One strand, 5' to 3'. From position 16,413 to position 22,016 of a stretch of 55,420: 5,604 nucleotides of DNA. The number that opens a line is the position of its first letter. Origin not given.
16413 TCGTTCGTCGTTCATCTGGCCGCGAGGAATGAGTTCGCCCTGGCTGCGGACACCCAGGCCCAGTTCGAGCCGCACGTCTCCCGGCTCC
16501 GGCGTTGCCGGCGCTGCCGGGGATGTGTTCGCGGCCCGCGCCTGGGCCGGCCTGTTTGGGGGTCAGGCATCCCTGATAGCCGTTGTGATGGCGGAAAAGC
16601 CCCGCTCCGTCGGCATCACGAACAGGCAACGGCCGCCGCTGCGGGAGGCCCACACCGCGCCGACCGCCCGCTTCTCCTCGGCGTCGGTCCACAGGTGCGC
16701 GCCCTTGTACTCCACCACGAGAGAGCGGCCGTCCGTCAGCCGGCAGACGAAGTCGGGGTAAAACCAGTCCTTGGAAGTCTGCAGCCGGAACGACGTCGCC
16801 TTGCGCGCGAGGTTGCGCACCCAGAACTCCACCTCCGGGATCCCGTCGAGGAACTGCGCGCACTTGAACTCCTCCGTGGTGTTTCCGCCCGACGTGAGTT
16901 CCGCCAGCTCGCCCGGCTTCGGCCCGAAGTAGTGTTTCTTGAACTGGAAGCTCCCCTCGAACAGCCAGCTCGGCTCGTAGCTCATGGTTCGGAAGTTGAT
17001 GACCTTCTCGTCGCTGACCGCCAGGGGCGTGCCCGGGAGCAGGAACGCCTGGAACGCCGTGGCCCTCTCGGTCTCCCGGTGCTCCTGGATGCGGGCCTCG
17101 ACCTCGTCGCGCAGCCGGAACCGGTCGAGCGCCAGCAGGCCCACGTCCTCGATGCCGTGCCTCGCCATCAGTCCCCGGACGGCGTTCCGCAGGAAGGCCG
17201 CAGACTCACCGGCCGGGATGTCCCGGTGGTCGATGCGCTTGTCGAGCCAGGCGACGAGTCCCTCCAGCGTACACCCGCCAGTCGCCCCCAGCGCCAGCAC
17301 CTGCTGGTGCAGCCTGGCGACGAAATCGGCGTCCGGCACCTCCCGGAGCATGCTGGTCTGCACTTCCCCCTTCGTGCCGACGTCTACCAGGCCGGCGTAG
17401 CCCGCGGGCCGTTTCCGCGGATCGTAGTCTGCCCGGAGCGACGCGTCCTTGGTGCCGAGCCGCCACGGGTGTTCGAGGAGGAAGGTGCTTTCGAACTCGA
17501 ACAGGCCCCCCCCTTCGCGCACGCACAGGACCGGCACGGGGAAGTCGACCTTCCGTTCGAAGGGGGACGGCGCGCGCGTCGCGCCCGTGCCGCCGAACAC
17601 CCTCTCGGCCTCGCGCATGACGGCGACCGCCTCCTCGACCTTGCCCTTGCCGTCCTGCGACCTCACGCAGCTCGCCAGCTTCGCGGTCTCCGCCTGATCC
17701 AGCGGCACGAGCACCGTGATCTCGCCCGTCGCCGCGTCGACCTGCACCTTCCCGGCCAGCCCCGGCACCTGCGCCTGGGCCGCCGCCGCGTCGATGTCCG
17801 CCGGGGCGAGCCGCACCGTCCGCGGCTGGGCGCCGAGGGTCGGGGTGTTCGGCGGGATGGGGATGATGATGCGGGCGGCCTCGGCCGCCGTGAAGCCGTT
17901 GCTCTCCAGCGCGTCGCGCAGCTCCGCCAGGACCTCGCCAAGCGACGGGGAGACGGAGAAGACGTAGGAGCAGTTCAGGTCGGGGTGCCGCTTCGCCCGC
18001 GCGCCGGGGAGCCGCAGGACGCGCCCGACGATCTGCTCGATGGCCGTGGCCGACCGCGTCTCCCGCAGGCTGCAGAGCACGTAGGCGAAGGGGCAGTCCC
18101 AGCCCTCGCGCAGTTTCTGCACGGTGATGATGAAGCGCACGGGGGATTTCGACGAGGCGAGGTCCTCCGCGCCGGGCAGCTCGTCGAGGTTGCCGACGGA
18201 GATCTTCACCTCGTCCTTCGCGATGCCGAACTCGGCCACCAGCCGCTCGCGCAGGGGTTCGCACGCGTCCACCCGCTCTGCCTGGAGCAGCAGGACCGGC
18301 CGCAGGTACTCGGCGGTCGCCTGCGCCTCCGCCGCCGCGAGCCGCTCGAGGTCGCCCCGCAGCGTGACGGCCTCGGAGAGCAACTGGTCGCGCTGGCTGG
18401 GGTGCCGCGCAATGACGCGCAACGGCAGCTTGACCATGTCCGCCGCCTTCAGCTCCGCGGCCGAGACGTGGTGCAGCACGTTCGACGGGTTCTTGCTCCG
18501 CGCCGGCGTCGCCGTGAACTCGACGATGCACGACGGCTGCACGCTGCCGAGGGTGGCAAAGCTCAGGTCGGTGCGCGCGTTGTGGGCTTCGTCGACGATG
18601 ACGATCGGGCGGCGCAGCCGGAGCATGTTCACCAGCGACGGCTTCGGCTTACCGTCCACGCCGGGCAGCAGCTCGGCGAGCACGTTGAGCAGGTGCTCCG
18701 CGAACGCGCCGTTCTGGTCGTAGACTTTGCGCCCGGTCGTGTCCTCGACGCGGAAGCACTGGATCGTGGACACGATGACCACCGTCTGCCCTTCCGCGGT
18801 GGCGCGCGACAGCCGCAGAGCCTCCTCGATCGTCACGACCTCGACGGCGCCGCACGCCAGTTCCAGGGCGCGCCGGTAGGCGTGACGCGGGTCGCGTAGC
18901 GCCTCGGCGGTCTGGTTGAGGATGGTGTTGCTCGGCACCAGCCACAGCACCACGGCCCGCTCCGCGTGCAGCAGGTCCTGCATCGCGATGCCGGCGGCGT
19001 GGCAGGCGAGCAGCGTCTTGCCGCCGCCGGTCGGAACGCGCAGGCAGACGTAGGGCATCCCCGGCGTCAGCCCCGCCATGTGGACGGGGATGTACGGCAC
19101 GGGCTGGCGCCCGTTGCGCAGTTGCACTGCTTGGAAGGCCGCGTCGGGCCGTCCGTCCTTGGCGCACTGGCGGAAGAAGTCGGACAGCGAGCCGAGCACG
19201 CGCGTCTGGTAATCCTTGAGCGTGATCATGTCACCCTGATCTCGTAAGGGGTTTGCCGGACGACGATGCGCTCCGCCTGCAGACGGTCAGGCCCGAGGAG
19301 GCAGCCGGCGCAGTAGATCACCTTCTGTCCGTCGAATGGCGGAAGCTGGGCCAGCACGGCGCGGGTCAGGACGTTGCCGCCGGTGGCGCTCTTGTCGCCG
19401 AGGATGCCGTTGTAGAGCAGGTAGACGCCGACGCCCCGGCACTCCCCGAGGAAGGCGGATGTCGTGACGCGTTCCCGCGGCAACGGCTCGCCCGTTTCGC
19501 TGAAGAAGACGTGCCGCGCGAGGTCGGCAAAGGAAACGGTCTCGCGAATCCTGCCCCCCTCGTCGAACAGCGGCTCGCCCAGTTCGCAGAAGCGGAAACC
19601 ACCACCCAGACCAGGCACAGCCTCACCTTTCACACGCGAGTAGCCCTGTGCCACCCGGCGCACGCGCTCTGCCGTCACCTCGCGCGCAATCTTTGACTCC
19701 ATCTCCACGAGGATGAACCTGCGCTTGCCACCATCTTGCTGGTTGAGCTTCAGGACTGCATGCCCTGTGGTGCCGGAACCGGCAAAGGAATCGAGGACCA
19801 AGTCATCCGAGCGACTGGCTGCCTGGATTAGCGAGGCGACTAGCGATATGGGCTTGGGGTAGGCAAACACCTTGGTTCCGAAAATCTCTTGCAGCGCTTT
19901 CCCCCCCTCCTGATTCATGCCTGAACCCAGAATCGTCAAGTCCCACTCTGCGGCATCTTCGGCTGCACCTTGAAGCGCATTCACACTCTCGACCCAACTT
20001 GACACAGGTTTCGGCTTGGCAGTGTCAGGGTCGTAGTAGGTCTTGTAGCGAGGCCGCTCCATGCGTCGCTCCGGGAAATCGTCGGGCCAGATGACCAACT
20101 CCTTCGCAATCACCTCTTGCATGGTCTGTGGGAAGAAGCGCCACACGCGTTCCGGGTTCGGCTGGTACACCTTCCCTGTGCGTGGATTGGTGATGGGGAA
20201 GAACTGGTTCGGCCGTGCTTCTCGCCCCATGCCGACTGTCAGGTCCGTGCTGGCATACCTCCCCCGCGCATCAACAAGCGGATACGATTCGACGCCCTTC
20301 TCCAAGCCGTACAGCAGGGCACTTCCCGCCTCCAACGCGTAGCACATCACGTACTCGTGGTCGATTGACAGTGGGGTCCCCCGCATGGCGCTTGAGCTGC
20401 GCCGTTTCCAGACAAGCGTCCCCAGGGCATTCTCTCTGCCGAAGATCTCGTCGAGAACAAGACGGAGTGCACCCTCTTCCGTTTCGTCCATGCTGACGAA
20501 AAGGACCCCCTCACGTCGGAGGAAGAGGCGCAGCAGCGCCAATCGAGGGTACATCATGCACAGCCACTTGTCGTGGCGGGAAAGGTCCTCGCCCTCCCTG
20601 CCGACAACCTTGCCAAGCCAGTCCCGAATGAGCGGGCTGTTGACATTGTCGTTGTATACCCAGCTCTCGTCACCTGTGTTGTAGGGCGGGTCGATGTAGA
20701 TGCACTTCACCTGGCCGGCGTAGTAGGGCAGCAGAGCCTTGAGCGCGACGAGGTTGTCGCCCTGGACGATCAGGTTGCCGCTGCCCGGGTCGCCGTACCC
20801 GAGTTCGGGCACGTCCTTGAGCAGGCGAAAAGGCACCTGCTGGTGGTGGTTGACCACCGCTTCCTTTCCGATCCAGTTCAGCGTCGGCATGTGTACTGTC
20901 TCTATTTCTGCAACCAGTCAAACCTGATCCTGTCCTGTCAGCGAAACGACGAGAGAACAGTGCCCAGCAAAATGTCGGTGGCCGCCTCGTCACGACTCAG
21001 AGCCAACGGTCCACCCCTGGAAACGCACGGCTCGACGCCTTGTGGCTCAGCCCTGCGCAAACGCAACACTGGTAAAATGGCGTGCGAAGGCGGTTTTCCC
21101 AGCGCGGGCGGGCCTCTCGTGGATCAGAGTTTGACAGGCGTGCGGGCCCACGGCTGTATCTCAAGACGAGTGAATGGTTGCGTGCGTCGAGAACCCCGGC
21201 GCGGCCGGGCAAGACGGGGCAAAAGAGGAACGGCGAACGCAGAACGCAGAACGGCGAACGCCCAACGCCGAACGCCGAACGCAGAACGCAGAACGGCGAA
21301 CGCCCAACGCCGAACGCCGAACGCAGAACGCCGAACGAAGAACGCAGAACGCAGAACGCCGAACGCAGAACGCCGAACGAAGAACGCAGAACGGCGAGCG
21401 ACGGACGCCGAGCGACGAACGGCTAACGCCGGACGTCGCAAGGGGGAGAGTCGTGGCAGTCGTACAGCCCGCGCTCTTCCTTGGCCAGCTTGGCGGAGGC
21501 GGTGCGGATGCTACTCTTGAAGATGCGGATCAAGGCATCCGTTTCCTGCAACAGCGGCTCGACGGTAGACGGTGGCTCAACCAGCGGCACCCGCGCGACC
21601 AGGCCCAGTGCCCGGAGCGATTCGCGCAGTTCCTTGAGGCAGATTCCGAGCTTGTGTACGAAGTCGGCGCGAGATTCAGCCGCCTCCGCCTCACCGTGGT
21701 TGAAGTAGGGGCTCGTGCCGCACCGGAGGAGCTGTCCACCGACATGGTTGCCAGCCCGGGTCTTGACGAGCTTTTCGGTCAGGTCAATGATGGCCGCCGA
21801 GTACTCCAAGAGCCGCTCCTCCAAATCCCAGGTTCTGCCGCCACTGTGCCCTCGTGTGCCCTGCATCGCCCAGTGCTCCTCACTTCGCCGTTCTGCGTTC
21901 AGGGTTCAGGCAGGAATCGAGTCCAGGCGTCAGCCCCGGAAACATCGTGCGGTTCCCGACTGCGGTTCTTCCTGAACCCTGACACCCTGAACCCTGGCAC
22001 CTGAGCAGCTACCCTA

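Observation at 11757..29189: The PKS/PUFA-like synthase has a non-canonical two-protein architecture (ER-ER-KS-AT-ACP-KR plus KS0-AT*-DH-PPTase)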

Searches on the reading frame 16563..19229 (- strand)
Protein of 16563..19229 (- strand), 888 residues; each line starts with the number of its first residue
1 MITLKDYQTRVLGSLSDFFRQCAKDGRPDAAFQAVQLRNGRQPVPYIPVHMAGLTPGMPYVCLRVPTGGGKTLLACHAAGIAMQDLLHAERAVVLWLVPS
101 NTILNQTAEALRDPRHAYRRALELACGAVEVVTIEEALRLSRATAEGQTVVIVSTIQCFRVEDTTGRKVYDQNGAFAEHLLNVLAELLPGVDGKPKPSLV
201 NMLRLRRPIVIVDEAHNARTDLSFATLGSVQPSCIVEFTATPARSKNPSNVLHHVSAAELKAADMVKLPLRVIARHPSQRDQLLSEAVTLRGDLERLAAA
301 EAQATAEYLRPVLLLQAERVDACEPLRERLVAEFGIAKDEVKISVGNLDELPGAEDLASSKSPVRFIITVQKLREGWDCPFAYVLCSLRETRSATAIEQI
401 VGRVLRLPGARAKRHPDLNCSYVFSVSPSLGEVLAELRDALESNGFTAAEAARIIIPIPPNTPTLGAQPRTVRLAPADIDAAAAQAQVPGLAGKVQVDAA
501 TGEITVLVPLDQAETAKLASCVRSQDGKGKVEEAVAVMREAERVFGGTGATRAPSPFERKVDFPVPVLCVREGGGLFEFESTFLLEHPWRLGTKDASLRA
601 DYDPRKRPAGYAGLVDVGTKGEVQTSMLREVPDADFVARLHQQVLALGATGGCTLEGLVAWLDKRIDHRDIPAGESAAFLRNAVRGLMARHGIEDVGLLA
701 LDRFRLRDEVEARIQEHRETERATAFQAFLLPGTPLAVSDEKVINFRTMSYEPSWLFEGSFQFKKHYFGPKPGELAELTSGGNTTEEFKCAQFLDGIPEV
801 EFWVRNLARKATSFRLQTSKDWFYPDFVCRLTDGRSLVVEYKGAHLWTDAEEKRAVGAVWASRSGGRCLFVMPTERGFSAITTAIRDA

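Call 3: search_protein_families(library=pfam, proteins=[window:16563-19229:-], max_evalue=0.01)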
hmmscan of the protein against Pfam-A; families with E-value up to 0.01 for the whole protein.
window:16563-19229:- (888 aa): 3 families
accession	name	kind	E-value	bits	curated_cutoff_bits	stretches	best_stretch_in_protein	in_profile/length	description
PF04851.21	ResIII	-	7.8e-13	49.1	22.5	1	7-244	7-164/164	Type III restriction enzyme, res subunit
PF00270.35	DEAD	-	3.2e-05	24.2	26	1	61-156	17-102/167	DEAD/DEAH box helicase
PF18766.7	SWI2_SNF2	-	0.00081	19.5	26.7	1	67-247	27-160/221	SWI2/SNF2 ATPase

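Call 74: search_protein_families(library=ncbifam, proteins=[window:16563-19229:-], max_evalue=0.001)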
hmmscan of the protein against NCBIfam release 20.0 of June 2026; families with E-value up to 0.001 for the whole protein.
window:16563-19229:- (888 aa): 3 families
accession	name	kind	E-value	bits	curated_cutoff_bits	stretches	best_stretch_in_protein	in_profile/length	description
NF012027.0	PRK15483.1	equivalog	2.9e-12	45.3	564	1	356-408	494-546/986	type III restriction-modification system endonuclease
NF046055.1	restr_BPTD_3080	equivalog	4.2e-10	38.2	800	1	787-861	863-939/970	BPTD_3080 family restriction endonuclease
NF053632.1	heli_RadD_YejH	equivalog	0.00051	18.5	720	0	363-408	298-343/573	DNA repair helicase RadD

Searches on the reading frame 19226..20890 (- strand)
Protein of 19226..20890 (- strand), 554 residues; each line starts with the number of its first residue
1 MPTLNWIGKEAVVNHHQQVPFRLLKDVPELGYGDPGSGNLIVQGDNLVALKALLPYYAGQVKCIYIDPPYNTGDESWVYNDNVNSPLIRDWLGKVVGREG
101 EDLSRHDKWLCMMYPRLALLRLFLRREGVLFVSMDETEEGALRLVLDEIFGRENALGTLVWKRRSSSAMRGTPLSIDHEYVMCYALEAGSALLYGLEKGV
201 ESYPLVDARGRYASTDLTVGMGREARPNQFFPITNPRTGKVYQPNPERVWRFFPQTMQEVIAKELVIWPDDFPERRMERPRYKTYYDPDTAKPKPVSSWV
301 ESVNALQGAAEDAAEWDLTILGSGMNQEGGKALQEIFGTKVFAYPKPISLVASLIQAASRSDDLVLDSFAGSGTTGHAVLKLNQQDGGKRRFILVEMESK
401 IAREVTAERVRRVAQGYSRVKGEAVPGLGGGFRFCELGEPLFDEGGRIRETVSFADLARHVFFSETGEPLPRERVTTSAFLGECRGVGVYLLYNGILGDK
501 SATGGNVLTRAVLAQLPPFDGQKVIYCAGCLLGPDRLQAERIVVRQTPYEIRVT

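Call 3: search_protein_families(library=pfam, proteins=[window:19226-20890:-], max_evalue=0.01)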
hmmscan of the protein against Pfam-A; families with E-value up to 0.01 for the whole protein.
window:19226-20890:- (554 aa): 1 family
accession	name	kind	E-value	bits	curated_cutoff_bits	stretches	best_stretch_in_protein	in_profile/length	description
PF01555.25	N6_N4_Mtase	-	3.8e-29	102.7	26.7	1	61-404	1-218/221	DNA methylase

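Call 74: search_protein_families(library=ncbifam, proteins=[window:19226-20890:-], max_evalue=0.001)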
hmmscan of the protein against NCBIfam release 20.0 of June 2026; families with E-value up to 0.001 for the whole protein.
window:19226-20890:- (554 aa): 3 families
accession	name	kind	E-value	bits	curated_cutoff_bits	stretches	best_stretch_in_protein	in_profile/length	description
NF050803.1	DnaMtaseCcrMCaul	equivalog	1.8e-11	43.6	830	1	329-415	173-252/350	adenine-specific DNA-methyltransferase CcrM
NF008572.0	PRK11524.1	equivalog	4.3e-10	39.2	292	1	346-400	199-247/294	adenine-specific DNA-methyltransferase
NF010253.0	PRK13699.1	subfamily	0.00019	21.2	244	1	338-410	140-205/226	DNA methyltransferase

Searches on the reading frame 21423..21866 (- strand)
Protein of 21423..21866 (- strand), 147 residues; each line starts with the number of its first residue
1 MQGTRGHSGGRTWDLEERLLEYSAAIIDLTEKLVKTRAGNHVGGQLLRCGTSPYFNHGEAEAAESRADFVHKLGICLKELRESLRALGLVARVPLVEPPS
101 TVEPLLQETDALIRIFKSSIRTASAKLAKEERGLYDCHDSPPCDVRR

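Call 6: search_protein_families(library=pfam, proteins=[window:21423-21866:-], max_evalue=0.001)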
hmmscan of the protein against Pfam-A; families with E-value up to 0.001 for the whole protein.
window:21423-21866:- (147 aa): 1 family
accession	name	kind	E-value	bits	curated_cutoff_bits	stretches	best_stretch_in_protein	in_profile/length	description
PF05635.17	23S_rRNA_IVP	-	6.6e-07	30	33.8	1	21-115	11-103/106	23S rRNA-intervening sequence protein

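Call 74: search_protein_families(library=ncbifam, proteins=[window:21423-21866:-], max_evalue=0.001)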
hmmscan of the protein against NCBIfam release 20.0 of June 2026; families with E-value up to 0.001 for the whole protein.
window:21423-21866:- (147 aa): 1 family
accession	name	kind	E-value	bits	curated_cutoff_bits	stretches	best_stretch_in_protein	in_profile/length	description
TIGR02436.1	TIGR02436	subfamily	1.7e-17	63.6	24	1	17-123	3-108/109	four helix bundle protein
